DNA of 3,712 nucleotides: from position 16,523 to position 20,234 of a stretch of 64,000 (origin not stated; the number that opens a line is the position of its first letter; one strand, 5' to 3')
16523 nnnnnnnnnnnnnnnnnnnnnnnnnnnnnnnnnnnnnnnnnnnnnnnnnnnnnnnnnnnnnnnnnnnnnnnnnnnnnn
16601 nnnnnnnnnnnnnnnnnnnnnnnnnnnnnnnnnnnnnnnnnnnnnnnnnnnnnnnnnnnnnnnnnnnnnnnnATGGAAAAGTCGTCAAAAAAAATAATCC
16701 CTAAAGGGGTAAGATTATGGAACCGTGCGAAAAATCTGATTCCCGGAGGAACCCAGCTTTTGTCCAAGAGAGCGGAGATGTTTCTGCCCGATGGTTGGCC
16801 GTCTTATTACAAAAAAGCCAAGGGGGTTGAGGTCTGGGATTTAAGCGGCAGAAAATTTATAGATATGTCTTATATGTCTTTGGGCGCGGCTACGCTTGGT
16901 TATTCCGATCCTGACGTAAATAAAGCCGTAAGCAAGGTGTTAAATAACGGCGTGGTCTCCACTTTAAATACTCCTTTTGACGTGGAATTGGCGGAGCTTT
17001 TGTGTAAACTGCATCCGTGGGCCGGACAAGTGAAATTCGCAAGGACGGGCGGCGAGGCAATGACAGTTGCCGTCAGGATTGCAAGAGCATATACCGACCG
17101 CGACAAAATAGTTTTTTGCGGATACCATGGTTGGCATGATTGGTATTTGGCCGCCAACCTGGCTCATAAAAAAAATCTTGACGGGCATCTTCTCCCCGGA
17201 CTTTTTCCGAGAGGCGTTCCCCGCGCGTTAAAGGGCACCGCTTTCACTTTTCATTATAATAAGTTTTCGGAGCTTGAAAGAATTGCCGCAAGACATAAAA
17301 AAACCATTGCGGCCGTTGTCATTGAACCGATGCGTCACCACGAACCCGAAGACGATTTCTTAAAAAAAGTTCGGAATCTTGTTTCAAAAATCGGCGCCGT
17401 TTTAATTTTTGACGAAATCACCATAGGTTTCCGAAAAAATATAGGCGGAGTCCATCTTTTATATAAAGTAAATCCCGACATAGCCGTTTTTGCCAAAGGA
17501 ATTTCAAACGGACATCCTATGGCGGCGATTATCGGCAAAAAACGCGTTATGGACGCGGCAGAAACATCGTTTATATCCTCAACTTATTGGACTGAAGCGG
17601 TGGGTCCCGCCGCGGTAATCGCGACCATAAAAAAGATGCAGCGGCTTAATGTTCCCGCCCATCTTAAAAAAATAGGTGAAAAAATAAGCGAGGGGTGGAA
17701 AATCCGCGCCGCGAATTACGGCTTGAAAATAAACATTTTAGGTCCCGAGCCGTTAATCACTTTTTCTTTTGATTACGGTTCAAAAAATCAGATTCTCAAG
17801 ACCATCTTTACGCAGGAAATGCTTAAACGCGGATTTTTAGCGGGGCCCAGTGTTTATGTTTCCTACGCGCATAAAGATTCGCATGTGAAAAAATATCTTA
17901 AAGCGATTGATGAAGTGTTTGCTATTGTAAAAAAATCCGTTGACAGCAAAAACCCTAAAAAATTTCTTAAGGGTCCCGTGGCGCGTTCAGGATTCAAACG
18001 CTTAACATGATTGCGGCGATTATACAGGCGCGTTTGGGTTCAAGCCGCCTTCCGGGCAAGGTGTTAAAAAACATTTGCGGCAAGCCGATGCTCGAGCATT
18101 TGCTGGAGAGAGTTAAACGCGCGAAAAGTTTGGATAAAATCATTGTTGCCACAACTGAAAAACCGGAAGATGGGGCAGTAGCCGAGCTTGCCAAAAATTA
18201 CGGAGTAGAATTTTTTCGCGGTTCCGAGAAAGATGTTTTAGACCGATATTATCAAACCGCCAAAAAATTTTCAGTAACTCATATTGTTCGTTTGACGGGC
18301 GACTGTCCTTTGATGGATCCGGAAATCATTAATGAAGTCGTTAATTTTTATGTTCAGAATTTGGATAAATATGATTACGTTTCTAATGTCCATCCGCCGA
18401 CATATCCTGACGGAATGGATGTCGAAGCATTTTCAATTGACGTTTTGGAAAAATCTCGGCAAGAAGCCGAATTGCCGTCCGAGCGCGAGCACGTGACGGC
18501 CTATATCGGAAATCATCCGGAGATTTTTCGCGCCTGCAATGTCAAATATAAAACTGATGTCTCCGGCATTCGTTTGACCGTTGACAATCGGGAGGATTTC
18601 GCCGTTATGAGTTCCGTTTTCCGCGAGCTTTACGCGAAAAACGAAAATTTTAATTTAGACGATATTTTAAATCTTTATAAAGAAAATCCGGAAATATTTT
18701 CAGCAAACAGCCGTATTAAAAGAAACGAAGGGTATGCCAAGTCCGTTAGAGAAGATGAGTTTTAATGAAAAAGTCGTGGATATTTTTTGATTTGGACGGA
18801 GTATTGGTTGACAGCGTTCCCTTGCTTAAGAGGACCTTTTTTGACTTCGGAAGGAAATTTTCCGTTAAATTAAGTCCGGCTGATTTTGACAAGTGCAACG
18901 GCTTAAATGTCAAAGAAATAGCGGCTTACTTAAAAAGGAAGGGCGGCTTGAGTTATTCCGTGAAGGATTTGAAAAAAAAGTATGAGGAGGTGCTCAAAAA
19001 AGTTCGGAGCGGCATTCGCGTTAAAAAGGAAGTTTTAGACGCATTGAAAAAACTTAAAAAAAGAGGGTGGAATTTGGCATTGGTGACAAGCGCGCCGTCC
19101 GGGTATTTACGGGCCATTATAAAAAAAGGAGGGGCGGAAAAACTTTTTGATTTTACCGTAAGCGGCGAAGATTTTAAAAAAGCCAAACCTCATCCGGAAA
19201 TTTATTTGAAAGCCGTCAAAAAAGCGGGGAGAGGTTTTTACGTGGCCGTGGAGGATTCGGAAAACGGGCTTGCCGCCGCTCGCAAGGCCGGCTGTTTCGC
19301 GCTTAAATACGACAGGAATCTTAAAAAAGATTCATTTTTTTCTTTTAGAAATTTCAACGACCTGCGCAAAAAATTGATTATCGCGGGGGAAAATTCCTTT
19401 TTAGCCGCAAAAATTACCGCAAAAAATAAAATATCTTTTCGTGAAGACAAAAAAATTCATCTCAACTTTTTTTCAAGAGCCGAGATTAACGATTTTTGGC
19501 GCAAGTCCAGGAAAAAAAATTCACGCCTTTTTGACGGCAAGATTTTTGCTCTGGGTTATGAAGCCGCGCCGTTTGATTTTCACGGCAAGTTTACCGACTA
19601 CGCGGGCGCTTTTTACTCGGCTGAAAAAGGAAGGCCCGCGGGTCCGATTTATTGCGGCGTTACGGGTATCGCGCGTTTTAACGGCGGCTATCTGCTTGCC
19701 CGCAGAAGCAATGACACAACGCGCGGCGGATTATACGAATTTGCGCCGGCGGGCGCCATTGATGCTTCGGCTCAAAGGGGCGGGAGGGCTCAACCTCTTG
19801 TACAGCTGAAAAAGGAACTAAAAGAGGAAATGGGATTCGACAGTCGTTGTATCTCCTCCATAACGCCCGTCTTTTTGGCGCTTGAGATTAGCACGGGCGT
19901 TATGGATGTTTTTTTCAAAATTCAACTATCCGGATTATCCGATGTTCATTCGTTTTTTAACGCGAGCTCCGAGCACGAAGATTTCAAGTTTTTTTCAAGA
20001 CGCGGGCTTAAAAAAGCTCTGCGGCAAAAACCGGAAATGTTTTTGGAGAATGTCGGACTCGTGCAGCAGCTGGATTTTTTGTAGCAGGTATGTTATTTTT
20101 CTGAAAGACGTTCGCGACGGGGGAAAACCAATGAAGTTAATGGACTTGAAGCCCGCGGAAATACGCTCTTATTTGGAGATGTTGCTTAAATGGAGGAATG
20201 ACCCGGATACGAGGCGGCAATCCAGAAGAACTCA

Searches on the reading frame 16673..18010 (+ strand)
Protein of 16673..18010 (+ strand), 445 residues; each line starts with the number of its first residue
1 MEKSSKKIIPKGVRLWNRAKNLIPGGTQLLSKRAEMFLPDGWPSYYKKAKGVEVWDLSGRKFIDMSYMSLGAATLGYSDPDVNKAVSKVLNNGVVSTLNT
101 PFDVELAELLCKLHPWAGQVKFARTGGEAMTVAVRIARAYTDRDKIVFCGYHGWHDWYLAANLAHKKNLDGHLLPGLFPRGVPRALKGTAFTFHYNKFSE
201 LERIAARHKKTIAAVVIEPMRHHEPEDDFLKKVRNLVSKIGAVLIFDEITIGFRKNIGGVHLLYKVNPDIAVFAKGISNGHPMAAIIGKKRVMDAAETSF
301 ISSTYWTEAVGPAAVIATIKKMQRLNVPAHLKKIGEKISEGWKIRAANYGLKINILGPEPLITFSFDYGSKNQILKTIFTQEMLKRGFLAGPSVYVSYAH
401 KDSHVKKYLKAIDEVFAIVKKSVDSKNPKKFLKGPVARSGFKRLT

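Call 41: search_protein_families(library=pfam, proteins=[window:16673-18010:+])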
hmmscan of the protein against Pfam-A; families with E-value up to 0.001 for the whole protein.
window:16673-18010:+ (445 aa): 1 family
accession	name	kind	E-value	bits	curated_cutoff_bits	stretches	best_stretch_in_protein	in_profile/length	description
PF00202.27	Aminotran_3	-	3.6e-41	141.6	30.5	1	45-349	12-333/403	Aminotransferase class-III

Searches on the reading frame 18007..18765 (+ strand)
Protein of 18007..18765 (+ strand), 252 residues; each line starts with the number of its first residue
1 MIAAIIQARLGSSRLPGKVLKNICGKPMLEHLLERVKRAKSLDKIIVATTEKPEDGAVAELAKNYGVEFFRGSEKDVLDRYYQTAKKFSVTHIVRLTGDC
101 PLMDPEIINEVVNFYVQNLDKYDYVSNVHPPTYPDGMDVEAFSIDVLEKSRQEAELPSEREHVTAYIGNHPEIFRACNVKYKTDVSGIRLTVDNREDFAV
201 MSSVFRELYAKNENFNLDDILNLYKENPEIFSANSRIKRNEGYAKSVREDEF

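Call 41: search_protein_families(library=pfam, proteins=[window:18007-18765:+])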
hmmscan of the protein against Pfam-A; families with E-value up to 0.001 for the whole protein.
window:18007-18765:+ (252 aa): 2 families
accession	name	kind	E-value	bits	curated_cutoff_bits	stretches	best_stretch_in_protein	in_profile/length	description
PF02348.25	CTP_transf_3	-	5.9e-33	114.9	22.6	1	3-198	1-185/217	Cytidylyltransferase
PF12804.13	NTP_transf_3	-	9e-07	29.6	27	1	12-115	14-111/160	MobA-like NTP transferase domain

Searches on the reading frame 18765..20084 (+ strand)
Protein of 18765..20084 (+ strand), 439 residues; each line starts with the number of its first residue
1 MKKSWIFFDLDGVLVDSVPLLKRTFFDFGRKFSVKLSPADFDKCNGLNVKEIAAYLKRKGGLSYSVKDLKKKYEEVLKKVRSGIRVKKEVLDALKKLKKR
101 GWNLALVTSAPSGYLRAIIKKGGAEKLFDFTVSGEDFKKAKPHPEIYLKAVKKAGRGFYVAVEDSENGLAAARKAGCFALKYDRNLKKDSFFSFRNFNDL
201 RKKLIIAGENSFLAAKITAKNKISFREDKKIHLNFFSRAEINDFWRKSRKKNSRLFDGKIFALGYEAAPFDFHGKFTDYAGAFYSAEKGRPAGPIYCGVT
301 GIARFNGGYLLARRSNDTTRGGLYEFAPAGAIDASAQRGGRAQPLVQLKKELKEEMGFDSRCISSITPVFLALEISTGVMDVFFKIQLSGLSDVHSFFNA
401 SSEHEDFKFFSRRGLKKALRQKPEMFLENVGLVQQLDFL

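Call 41: search_protein_families(library=pfam, proteins=[window:18765-20084:+])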
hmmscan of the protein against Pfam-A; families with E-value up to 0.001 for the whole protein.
window:18765-20084:+ (439 aa): 3 families
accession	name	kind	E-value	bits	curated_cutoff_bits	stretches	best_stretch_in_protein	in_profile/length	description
PF13419.12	HAD_2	-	3.7e-30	105.8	23.8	1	6-178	1-174/178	Haloacid dehalogenase-like hydrolase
PF00702.32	Hydrolase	-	4.5e-23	83.1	26.4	1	6-176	4-191/191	haloacid dehalogenase-like hydrolase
PF12710.13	HAD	-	3.3e-05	24.8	27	1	6-130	1-130/189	haloacid dehalogenase-like hydrolase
